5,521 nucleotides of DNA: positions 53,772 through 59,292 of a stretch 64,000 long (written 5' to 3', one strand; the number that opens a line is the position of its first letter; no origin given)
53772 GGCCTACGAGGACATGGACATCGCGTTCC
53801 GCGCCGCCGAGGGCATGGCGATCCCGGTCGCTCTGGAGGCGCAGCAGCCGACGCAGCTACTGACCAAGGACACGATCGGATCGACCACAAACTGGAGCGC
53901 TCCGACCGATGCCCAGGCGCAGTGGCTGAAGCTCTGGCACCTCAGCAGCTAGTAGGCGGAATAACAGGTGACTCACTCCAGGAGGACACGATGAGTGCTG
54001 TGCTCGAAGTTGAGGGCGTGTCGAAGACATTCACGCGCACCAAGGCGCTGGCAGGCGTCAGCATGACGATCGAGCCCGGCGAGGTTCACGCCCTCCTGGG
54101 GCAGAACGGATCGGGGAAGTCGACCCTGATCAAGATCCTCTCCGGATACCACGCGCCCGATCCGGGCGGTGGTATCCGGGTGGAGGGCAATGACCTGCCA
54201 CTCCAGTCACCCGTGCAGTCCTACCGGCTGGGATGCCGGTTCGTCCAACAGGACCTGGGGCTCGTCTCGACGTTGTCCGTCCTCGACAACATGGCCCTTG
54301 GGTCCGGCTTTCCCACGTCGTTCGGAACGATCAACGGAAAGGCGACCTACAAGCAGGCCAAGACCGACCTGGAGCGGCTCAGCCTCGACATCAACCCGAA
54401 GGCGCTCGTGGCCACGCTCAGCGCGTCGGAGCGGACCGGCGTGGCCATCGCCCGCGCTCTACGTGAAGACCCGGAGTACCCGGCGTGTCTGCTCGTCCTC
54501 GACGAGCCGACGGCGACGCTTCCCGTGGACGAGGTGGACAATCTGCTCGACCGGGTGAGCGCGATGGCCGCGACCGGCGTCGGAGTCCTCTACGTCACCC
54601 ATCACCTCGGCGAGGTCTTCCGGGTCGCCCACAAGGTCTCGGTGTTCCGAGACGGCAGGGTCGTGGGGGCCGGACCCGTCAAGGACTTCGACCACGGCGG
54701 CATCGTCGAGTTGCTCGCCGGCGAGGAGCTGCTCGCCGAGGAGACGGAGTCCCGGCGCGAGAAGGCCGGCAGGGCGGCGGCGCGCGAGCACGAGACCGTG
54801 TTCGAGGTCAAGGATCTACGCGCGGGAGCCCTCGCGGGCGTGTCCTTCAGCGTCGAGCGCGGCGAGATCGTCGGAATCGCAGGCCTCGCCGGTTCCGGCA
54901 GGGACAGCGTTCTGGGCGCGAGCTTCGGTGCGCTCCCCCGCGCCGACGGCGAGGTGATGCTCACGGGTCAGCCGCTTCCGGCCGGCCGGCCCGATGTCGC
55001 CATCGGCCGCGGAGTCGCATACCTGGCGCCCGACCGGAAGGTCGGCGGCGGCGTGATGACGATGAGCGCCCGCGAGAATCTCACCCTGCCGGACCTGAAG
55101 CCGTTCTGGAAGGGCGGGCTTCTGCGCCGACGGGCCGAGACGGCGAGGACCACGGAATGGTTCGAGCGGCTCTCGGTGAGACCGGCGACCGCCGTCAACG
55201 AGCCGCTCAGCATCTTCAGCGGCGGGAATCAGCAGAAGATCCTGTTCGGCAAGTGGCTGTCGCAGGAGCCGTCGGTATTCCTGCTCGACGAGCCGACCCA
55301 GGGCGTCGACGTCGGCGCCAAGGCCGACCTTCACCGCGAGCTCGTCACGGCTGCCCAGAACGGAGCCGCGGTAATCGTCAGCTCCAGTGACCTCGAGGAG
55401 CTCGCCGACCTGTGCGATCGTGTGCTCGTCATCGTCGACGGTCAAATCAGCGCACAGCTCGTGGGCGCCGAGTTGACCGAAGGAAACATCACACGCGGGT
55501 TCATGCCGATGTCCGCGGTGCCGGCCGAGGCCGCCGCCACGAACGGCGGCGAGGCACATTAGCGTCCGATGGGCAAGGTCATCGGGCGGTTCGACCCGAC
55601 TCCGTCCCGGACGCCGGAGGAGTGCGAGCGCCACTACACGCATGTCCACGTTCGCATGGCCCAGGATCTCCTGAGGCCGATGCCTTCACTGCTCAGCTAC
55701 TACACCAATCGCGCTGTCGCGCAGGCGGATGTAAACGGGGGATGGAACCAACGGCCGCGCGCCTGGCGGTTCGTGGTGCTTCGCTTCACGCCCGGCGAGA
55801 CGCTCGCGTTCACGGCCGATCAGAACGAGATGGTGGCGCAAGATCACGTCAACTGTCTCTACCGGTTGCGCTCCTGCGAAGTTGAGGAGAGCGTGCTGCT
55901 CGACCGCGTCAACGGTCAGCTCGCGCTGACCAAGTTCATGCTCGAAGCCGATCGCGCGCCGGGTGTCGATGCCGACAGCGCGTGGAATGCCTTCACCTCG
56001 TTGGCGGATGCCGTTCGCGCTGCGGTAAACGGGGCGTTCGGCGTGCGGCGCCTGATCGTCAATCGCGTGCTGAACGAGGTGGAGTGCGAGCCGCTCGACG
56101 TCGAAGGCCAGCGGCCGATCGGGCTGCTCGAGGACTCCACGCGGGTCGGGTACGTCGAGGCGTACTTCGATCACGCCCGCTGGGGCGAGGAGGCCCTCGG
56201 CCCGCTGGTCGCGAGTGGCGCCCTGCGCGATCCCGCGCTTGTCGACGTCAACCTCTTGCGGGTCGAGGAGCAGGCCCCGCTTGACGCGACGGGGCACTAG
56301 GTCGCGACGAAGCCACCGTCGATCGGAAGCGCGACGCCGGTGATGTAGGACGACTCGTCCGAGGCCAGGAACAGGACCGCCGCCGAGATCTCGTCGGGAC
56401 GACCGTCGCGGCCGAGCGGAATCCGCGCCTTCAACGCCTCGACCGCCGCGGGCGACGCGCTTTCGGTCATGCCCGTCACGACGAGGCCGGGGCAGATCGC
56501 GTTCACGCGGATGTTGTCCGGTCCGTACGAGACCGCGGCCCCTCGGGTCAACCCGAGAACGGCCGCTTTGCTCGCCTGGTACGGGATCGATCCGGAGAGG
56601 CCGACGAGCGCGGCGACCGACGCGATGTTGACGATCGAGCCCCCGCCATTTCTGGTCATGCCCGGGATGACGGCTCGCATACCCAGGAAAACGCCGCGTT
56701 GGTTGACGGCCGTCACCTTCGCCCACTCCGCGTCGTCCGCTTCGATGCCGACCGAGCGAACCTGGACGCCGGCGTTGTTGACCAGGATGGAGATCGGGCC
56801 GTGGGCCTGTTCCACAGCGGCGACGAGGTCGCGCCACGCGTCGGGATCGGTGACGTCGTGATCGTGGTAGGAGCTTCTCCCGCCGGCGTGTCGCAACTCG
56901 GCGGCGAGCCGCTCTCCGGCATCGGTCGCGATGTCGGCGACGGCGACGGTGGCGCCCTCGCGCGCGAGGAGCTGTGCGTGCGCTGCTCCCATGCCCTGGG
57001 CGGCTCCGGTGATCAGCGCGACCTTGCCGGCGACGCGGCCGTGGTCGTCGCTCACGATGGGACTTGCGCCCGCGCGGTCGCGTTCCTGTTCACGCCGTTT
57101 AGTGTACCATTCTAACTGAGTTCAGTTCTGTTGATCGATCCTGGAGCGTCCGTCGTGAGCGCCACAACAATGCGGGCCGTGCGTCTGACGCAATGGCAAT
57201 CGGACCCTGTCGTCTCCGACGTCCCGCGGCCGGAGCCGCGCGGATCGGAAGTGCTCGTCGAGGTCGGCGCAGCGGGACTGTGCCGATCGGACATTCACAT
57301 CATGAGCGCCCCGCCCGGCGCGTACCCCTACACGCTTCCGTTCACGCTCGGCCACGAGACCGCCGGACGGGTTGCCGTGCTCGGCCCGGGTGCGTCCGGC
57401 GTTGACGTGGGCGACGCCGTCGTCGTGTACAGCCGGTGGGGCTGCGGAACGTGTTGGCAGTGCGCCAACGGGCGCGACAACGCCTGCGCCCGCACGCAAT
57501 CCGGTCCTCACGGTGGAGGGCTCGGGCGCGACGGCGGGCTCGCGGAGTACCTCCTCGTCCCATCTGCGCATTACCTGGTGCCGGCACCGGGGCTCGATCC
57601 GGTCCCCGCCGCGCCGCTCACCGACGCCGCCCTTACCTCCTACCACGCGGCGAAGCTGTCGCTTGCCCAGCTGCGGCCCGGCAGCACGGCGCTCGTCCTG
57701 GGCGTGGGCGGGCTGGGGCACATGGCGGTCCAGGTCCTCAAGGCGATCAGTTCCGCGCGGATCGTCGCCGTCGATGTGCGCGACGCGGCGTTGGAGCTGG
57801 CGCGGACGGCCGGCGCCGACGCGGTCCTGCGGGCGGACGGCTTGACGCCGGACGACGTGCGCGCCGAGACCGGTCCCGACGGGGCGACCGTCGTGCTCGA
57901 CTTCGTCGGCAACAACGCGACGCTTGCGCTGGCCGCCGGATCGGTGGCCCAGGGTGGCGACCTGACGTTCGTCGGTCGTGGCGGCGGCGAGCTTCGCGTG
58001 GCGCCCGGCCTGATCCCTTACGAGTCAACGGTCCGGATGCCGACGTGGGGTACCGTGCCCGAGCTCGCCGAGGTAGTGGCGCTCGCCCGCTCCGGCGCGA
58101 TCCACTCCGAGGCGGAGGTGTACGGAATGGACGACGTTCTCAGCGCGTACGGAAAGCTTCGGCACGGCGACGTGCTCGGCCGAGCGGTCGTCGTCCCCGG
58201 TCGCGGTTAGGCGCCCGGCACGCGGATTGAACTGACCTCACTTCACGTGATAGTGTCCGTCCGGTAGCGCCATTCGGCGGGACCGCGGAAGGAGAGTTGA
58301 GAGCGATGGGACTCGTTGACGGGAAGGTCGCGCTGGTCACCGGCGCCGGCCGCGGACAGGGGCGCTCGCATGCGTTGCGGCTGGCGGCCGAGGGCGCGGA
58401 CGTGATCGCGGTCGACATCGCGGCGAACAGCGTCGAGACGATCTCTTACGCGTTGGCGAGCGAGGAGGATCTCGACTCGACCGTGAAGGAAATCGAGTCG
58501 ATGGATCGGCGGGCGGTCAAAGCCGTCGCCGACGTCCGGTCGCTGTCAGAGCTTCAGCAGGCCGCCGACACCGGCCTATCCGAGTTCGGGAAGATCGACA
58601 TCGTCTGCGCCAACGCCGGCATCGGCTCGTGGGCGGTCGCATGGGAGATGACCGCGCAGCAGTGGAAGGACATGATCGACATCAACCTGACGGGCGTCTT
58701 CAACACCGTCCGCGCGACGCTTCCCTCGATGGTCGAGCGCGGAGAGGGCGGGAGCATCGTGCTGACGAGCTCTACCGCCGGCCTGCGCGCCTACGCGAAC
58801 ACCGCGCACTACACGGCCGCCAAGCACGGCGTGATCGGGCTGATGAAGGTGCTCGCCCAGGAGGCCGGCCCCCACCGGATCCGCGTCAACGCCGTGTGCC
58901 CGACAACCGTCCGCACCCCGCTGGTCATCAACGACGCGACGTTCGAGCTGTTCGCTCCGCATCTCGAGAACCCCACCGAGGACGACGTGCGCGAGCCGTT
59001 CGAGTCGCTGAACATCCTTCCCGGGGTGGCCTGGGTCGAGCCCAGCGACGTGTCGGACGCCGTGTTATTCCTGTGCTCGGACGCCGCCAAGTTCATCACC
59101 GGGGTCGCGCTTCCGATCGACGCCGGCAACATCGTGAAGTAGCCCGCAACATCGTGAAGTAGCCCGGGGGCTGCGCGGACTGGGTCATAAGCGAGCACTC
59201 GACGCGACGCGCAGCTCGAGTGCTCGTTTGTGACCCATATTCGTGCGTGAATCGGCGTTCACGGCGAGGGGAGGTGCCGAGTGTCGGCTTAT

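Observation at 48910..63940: A 16-bp palindrome, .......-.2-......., marks nearly every promoter of a 15-kb island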

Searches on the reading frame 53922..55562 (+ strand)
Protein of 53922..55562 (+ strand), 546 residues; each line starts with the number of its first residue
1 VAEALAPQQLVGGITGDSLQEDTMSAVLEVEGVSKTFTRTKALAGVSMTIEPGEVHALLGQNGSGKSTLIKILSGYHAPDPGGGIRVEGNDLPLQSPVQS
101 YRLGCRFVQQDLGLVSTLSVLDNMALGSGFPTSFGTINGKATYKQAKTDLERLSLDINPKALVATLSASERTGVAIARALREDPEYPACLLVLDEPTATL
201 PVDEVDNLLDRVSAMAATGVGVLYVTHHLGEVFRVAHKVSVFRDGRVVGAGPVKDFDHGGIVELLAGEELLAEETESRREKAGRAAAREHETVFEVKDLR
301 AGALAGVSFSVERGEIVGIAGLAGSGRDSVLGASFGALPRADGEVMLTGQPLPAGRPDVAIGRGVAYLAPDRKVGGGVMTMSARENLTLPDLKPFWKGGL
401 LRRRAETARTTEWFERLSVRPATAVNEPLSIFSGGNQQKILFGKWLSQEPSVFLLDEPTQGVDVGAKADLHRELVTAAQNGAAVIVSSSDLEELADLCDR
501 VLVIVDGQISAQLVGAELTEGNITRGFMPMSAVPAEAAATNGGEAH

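Call 5: search_protein_families(library=pfam, proteins=[window:53922-55562:+])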
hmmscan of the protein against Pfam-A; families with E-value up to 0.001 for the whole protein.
window:53922-55562:+ (546 aa): 4 families
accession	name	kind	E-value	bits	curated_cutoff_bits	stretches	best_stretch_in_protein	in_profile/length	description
PF00005.33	ABC_tran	-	4.4e-41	141.1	25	2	44-198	2-137/137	ABC transporter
PF13304.12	AAA_21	-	8.2e-11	42.9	27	1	55-110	1-68/304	AAA domain, putative AbiEii toxin, Type IV TA system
PF02463.25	SMC_N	-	0.0004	20.3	40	0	47-71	17-42/220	RecF/RecN/SMC N terminal domain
PF13555.12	AAA_29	-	0.00094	19.3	27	1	45-70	14-39/61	P-loop containing region of AAA domain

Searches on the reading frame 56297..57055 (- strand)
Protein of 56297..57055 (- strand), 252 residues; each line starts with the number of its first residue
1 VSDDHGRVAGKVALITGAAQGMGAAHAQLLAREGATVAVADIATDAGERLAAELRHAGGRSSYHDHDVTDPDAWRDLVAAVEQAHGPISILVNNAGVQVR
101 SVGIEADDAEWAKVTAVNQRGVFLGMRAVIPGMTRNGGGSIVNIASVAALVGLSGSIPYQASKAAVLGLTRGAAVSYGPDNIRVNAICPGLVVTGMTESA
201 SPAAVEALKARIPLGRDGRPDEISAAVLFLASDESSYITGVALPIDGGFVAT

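Call 6: search_protein_families(library=pfam, proteins=[window:56297-57055:-])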
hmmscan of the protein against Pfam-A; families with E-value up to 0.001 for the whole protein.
window:56297-57055:- (252 aa): 4 families
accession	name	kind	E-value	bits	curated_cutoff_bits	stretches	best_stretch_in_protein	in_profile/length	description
PF13561.12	adh_short_C2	-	2.7e-66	224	27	1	17-249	1-235/236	Enoyl-(Acyl carrier protein) reductase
PF00106.31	adh_short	-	1.5e-56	191.4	26.6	1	11-201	1-191/195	short chain dehydrogenase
PF08659.16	KR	-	1.3e-10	41.9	22.6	1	13-166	3-156/180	KR domain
PF23441.1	SDR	-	0.00035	20.5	27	1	161-249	164-255/258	SDR-like rossmann domain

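Call 25: search_protein_families(library=ncbifam, proteins=[window:56297-57055:-], max_evalue=1e-8)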
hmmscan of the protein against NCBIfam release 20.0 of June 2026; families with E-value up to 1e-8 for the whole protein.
window:56297-57055:- (252 aa): 211 families (the best 25 are shown)
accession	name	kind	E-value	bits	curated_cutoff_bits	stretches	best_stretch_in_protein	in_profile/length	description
NF005559.1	PRK07231.1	subfamily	8.8e-71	238.3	215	1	7-250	1-248/249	glucose 1-dehydrogenase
NF053702.1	TrHdxCHCADhChcB1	equivalog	2.4e-70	236.7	400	1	7-251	1-242/250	trans-4-hydroxycyclohexanecarboxylate dehydrogenase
NF004791.0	PRK06138.1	equivalog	9.3e-70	234.8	312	1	7-251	2-251/252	SDR family oxidoreductase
NF004818.0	PRK06172.1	equivalog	4.9e-69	232.5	336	1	8-251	5-252/253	SDR family oxidoreductase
NF052558.1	MBtsdlDhBudC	equivalog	1.8e-67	227.5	270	1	9-251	2-243/250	meso-2,3-butanediol dehydrogenase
NF004198.0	PRK05653.1-3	equivalog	6.3e-67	225.6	296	1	8-249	5-246/248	3-oxoacyl-ACP reductase FabG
TIGR01830.1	3oxo_ACP_reduc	equivalog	1.7e-64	217.8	297.75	1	13-249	1-238/239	3-oxoacyl-[acyl-carrier-protein] reductase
NF009466.0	PRK12826.1-2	subfamily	2.3e-63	214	222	1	11-250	4-245/248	3-oxoacyl-ACP reductase FabG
NF005469.0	PRK07063.1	equivalog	9.6e-63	212.1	306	1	6-249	3-254/260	SDR family oxidoreductase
NF005473.0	PRK07069.1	equivalog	1.2e-61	208.5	339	1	4-251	4-261/262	SDR family oxidoreductase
NF004197.0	PRK05653.1-1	equivalog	7.5e-61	205.9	332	1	8-250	5-247/249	3-oxoacyl-ACP reductase FabG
NF053701.1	CsHdxCHCADhChcB2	equivalog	2.2e-60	204.2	350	1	9-251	2-244/245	cis-4-hydroxycyclohexanecarboxylate dehydrogenase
NF005309.0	PRK06841.1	subfamily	3.4e-60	203.7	286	1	4-250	9-253/255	GolD/DthD family dehydrogenase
NF005853.0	PRK07774.1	equivalog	3.7e-59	200.1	303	1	7-250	3-247/250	SDR family oxidoreductase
NF049979.1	AlphHSDSHdhA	equivalog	1.5e-56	191.8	350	1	9-250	2-247/258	7alpha-hydroxysteroid dehydrogenase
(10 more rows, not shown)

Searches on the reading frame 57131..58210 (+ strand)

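Call 6: search_protein_families(library=pfam, proteins=[window:57131-58210:+])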
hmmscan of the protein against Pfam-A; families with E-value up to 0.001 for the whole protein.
window:57131-58210:+ (359 aa): 3 families
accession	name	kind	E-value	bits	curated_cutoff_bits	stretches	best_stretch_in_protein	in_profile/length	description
PF08240.17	ADH_N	-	1.9e-26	92.8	23.5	1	39-153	3-103/104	Alcohol dehydrogenase GroES-like domain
PF00107.32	ADH_zinc_N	-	6.6e-20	71.8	31.8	1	194-318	1-126/129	Zinc-binding dehydrogenase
PF13602.12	ADH_zinc_N_2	-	2e-08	35.6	27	1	228-354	2-134/134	Zinc-binding dehydrogenase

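Call 25: search_protein_families(library=ncbifam, proteins=[window:57131-58210:+], max_evalue=1e-8)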
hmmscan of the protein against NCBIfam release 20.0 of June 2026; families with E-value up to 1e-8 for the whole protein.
window:57131-58210:+ (359 aa): 20 families
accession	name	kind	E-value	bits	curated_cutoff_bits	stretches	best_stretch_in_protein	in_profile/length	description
NF006940.0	PRK09422.1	equivalog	2.9e-41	141.6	344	1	14-354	1-333/338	alcohol dehydrogenase AdhP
NF041097.1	keto_inos_dh_IolM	equivalog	6.1e-40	137.1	450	1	27-328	41-359/389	scyllo-inosose 3-dehydrogenase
NF003808.0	PRK05396.1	equivalog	5.9e-36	124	380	1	14-282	1-263/341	L-threonine 3-dehydrogenase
TIGR00692.1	tdh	equivalog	6.9e-34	117.4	458.35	1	27-282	12-261/340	L-threonine 3-dehydrogenase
NF047908.1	AldhRedAhr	equivalog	2e-31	109.1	470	1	39-353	29-332/335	NADPH-dependent aldehyde reductase Ahr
NF007489.0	PRK10083.1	equivalog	1.6e-29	103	376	1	27-269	13-246/339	Zn-dependent oxidoreductase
TIGR03201.1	dearomat_had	equivalog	7.3e-29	100.9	338.65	1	29-356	14-349/349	6-hydroxycyclohex-1-ene-1-carbonyl-CoA dehydrogenase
TIGR03451.1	mycoS_dep_FDH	equivalog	8.1e-29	100.5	512.9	1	27-354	15-356/358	S-(hydroxymethyl)mycothiol dehydrogenase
TIGR03366.1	HpnZ_proposed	hypoth_equivalog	1.6e-28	99.8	328.1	1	35-283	2-254/315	putative phosphonate catabolism associated alcohol dehydrogenase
NF010344.0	PRK13771.1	subfamily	1.8e-28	99.5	349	1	14-354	1-331/334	putative alcohol dehydrogenase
TIGR03989.1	Rxyl_3153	subfamily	4.3e-28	98.6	440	1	16-121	4-107/370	NDMA-dependent alcohol dehydrogenase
TIGR02822.1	adh_fam_2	subfamily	6.9e-25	87.8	283.5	1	29-355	20-329/329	zinc-binding alcohol dehydrogenase family protein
TIGR02824.1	quinone_pig3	subfamily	2.6e-24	85.8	296.8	1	119-286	76-242/325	putative NAD(P)H quinone oxidoreductase, PIG3 family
NF007642.0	PRK10309.1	equivalog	5.4e-24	85.1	550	1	28-282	14-260/347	galactitol-1-phosphate 5-dehydrogenase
TIGR02818.1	adh_III_F_hyde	equivalog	1.3e-21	77.1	543.95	1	31-277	19-282/368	S-(hydroxymethyl)glutathione dehydrogenase/class III alcohol dehydrogenase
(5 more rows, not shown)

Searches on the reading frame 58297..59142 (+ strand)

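Call 6: search_protein_families(library=pfam, proteins=[window:58297-59142:+])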
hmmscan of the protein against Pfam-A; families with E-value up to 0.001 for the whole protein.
window:58297-59142:+ (281 aa): 3 families
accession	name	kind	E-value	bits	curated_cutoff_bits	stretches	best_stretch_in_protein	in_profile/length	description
PF00106.31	adh_short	-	1.7e-51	175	26.6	1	10-212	1-189/195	short chain dehydrogenase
PF13561.12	adh_short_C2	-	1.1e-47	163.1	27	1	16-277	1-234/236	Enoyl-(Acyl carrier protein) reductase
PF08659.16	KR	-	4.1e-10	40.3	22.6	1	12-184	3-161/180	KR domain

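Call 25: search_protein_families(library=ncbifam, proteins=[window:58297-59142:+], max_evalue=1e-8)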
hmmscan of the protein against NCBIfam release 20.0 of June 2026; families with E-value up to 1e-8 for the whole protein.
window:58297-59142:+ (281 aa): 196 families (the best 25 are shown)
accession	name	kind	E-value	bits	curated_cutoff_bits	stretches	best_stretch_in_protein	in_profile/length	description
TIGR03971.1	SDR_subfam_1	subfamily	7.4e-117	389.5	300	1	7-280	1-270/271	mycofactocin-coupled SDR family oxidoreductase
NF009467.0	PRK12826.1-3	subfamily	1.6e-89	299.7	269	1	4-279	3-271/274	SDR family mycofactocin-dependent oxidoreductase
NF040490.1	SDR_subfam_3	subfamily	2.6e-62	210.7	385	1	7-278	2-263/268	mycofactocin-coupled SDR family oxidoreductase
NF009093.0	PRK12429.1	subfamily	1.6e-56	191.5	258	1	7-279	3-257/259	3-hydroxybutyrate dehydrogenase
NF004203.0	PRK05653.2-4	subfamily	7.9e-55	186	313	1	7-278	4-256/260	3-oxoacyl-ACP reductase FabG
NF005559.1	PRK07231.1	subfamily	2.7e-53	181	215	1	7-279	2-248/249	glucose 1-dehydrogenase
TIGR01963.1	PHB_DH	subfamily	1.3e-52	178.6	307.05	1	10-280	2-254/255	3-hydroxybutyrate dehydrogenase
TIGR04504.1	SDR_subfam_2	subfamily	5e-51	173.9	250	1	10-277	2-257/260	mycofactocin-coupled SDR family oxidoreductase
NF004198.0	PRK05653.1-3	equivalog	6.4e-51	173.2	296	1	6-278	4-246/248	3-oxoacyl-ACP reductase FabG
NF009466.0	PRK12826.1-2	subfamily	1.6e-50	171.9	222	1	10-279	4-245/248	3-oxoacyl-ACP reductase FabG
NF052558.1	MBtsdlDhBudC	equivalog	4.9e-49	167.1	270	1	8-278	2-241/250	meso-2,3-butanediol dehydrogenase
NF005681.0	PRK07478.1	subfamily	5.4e-48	163.6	267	1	6-279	3-250/254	SDR family oxidoreductase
NF004818.0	PRK06172.1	equivalog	5.6e-48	163.5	336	1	7-279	5-251/253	SDR family oxidoreductase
NF005806.0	PRK07666.1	equivalog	1.3e-47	162.2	286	1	6-212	4-196/239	3-ketoacyl-ACP reductase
NF004791.0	PRK06138.1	equivalog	2e-47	161.7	312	1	8-279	4-250/252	SDR family oxidoreductase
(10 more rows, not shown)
